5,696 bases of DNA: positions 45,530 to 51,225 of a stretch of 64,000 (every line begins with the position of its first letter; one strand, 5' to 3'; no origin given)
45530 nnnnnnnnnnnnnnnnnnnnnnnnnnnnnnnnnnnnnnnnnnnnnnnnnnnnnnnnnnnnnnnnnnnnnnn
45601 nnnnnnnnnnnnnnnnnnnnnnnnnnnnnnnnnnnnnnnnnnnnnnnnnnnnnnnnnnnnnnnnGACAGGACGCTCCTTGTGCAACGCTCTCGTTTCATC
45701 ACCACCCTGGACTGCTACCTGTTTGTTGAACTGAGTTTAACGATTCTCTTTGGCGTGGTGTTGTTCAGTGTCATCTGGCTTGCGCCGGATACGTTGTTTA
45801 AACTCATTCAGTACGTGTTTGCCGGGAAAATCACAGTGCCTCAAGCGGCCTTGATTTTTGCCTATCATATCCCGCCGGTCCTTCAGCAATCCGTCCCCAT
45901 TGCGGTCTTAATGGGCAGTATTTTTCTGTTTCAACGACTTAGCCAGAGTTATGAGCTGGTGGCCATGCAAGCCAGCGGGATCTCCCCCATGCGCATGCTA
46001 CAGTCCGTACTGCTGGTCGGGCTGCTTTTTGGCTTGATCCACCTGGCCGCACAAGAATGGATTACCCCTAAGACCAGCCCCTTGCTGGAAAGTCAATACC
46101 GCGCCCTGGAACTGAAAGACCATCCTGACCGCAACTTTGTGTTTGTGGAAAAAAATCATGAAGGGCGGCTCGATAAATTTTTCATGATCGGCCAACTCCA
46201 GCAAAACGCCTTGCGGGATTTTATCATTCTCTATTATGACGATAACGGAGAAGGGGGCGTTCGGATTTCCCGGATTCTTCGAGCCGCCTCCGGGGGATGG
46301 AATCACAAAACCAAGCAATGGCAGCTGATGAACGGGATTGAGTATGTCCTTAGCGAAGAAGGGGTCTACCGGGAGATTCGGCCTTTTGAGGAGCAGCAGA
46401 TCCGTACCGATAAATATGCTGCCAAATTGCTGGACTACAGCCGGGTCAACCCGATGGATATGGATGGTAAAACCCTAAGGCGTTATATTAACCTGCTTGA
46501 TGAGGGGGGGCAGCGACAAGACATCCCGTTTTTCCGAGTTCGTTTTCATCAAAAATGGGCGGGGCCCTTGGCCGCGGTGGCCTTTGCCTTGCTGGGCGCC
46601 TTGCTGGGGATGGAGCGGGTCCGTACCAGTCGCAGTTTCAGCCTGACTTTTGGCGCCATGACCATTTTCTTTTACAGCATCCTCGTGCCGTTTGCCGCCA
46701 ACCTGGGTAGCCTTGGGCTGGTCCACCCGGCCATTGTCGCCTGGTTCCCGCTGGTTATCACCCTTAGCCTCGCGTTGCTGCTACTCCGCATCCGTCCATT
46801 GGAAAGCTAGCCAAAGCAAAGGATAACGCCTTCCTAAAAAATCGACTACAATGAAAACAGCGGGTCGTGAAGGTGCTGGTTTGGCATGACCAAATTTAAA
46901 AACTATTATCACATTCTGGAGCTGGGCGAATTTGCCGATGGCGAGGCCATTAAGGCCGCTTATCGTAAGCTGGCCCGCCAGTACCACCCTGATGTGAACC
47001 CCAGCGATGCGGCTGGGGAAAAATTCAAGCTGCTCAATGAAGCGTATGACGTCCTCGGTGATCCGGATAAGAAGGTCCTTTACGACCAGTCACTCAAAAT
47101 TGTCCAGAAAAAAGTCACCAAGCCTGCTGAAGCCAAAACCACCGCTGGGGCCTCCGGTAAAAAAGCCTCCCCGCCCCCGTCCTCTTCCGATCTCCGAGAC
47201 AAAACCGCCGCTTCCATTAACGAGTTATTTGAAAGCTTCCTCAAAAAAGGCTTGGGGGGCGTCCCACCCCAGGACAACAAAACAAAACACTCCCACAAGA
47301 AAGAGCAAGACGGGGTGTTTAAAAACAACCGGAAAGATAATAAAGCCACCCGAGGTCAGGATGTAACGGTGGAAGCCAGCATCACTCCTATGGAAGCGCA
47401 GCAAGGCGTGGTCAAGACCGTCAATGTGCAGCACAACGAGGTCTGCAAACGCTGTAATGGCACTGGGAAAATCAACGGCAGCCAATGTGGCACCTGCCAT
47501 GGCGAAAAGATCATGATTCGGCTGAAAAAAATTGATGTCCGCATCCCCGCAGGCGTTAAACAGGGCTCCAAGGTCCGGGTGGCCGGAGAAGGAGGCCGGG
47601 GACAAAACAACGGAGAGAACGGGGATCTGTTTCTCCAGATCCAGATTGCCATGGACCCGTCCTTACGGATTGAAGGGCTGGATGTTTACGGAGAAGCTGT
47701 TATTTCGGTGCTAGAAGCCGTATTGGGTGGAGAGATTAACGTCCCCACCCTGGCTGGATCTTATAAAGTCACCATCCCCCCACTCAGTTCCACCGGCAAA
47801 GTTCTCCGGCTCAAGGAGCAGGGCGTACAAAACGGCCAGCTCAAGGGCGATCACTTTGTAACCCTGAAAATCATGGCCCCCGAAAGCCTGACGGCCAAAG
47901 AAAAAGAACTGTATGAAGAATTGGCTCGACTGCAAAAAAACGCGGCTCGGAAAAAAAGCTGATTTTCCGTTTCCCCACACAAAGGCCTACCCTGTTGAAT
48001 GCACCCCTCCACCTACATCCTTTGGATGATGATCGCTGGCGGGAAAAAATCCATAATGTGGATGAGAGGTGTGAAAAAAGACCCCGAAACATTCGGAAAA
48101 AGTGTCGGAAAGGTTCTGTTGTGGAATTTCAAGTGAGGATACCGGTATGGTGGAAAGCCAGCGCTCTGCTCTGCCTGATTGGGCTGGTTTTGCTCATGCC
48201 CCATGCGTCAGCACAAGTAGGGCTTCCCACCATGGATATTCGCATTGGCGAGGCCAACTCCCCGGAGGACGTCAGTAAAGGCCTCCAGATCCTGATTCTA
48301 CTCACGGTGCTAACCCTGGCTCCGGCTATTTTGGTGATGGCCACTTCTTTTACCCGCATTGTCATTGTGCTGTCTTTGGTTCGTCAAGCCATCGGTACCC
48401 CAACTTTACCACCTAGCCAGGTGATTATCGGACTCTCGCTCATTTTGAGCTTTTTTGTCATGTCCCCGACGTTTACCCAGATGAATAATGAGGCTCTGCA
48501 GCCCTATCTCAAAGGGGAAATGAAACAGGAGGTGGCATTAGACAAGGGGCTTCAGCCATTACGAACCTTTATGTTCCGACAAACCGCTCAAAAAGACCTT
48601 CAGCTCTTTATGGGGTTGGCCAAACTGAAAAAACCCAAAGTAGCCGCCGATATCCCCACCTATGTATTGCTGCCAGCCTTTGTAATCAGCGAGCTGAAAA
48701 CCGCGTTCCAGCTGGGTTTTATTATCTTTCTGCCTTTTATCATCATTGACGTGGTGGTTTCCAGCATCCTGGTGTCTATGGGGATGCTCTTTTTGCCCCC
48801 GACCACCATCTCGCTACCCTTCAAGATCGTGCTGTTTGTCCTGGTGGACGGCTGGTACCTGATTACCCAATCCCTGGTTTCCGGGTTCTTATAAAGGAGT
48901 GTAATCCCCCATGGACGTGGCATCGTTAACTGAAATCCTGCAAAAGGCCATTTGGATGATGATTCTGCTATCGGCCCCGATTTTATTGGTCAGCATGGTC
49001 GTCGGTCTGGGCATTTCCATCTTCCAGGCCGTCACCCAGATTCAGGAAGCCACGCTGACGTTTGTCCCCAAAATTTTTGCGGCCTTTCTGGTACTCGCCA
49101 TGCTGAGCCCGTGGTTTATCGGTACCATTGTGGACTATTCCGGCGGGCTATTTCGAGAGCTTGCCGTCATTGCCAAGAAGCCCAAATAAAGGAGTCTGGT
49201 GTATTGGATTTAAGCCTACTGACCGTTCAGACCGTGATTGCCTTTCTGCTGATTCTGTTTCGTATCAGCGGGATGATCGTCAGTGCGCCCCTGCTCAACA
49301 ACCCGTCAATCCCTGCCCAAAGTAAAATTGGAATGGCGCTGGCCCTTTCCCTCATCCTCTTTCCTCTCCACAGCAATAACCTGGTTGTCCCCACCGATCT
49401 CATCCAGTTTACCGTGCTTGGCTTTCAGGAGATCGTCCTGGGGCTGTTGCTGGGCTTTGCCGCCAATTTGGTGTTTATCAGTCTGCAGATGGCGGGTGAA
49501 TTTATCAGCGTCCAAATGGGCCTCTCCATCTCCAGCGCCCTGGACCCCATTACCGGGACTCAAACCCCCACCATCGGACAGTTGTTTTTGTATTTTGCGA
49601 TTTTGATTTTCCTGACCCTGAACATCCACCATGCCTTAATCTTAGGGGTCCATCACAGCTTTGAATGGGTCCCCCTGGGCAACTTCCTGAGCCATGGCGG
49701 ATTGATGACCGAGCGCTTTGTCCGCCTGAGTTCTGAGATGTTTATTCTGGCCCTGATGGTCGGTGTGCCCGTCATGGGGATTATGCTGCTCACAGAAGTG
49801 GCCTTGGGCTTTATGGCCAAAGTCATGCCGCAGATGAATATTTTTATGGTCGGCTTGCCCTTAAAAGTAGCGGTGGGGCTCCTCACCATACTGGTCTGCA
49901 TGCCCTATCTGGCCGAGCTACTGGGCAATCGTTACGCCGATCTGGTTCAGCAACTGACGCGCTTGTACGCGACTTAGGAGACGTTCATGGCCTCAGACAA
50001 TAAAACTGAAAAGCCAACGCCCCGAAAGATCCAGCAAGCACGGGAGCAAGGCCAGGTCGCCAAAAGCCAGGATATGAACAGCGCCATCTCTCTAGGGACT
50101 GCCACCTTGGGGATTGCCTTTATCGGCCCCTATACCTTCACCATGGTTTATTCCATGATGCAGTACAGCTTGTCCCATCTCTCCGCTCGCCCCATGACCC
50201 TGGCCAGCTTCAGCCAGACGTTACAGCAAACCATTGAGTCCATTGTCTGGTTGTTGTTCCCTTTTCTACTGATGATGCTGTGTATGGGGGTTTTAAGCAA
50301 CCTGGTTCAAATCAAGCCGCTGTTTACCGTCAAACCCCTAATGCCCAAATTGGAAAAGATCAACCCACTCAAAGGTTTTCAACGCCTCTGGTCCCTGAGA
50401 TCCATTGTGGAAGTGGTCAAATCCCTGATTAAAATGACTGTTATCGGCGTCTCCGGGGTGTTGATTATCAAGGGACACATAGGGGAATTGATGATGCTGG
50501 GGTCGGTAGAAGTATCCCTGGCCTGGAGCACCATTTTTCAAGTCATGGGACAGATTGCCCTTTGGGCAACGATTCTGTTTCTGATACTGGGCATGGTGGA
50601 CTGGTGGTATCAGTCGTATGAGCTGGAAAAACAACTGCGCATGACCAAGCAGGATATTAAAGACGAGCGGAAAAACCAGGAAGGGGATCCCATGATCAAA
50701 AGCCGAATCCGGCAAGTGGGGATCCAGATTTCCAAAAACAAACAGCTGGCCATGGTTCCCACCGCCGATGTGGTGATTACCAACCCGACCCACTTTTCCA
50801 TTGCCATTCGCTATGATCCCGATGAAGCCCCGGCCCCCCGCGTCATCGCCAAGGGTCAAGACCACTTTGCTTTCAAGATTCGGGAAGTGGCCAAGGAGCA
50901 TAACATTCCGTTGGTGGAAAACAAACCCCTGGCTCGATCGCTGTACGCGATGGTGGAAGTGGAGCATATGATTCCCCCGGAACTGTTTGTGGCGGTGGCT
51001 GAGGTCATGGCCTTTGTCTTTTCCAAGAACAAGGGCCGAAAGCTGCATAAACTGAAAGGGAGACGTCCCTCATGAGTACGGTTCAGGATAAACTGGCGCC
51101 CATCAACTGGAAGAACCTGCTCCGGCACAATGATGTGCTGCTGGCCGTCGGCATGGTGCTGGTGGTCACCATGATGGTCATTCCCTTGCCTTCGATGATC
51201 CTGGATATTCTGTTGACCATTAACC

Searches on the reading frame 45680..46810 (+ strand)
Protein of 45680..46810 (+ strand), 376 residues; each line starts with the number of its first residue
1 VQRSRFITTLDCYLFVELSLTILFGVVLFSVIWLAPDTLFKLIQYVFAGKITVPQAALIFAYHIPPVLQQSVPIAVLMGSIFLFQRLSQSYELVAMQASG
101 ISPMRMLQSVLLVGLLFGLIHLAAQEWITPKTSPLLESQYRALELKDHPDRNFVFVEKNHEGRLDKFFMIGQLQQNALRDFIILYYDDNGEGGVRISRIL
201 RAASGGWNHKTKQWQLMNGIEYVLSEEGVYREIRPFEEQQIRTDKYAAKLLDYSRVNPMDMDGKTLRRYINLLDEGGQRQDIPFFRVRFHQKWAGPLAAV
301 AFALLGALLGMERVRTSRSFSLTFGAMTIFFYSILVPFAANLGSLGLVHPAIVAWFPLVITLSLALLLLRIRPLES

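Call 57: search_protein_families(library=pfam, max_evalue=1e-8, proteins=[window:45680-46810:+])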
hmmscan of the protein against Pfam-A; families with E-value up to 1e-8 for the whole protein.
window:45680-46810:+ (376 aa): 1 family
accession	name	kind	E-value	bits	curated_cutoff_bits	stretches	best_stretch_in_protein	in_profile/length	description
PF03739.19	LptF_LptG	-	7.2e-61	206.6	27.9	1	13-370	2-352/353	Lipopolysaccharide export system permease LptF/LptG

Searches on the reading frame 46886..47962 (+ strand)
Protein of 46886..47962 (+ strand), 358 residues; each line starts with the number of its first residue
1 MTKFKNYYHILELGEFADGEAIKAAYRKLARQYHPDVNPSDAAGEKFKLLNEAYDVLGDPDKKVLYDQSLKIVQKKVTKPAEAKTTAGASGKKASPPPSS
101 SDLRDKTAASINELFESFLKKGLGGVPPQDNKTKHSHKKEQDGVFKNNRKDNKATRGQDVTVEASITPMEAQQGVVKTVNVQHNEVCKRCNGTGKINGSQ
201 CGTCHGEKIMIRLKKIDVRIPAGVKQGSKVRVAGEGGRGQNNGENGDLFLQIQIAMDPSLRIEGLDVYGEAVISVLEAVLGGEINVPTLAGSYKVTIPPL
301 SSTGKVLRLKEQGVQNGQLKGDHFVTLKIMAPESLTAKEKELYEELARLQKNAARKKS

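Call 57: search_protein_families(library=pfam, max_evalue=1e-8, proteins=[window:46886-47962:+])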
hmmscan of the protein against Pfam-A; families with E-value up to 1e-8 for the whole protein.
window:46886-47962:+ (358 aa): 2 families
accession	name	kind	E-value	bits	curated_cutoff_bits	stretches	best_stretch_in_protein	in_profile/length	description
PF01556.23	DnaJ_C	-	3.6e-35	121.7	26.6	1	161-332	2-152/152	DnaJ C terminal domain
PF00226.36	DnaJ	-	1.6e-21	76.6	27.8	1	6-67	1-63/63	DnaJ domain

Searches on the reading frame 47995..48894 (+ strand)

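Call 57: search_protein_families(library=pfam, max_evalue=1e-8, proteins=[window:47995-48894:+])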
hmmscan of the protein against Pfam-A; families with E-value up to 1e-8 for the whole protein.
window:47995-48894:+ (299 aa): 1 family
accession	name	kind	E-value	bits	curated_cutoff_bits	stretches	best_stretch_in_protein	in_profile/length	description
PF00813.25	FliP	-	2e-78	263.2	26.9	1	102-294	1-191/191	FliP family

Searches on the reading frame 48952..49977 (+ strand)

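Call 58: search_protein_families(library=pfam, max_evalue=1e-8, proteins=[window:48952-49977:+])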
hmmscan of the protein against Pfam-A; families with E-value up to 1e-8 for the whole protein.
window:48952-49977:+ (341 aa): 1 family
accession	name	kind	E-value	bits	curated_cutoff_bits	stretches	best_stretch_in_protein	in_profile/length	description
PF01311.25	Bac_export_1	-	2.3e-67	227.4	27.8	1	96-328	2-227/230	Bacterial export proteins, family 1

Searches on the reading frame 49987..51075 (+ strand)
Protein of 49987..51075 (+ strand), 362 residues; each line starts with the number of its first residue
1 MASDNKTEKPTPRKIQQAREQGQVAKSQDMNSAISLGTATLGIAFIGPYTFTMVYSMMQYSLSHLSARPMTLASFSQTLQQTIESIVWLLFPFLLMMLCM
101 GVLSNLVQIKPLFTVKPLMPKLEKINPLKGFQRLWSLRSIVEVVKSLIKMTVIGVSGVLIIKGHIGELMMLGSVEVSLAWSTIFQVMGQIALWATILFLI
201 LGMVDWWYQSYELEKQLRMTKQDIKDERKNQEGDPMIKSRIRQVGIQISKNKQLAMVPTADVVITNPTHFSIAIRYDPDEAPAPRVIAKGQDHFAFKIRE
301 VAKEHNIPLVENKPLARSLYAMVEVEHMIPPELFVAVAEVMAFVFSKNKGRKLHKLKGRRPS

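Call 58: search_protein_families(library=pfam, max_evalue=1e-8, proteins=[window:49987-51075:+])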
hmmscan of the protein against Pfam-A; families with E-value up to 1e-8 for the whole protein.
window:49987-51075:+ (362 aa): 1 family
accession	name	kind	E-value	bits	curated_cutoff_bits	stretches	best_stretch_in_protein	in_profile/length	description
PF01312.24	Bac_export_2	-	2.2e-125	418.8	24.4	1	5-344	2-335/335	FlhB HrpN YscU SpaS Family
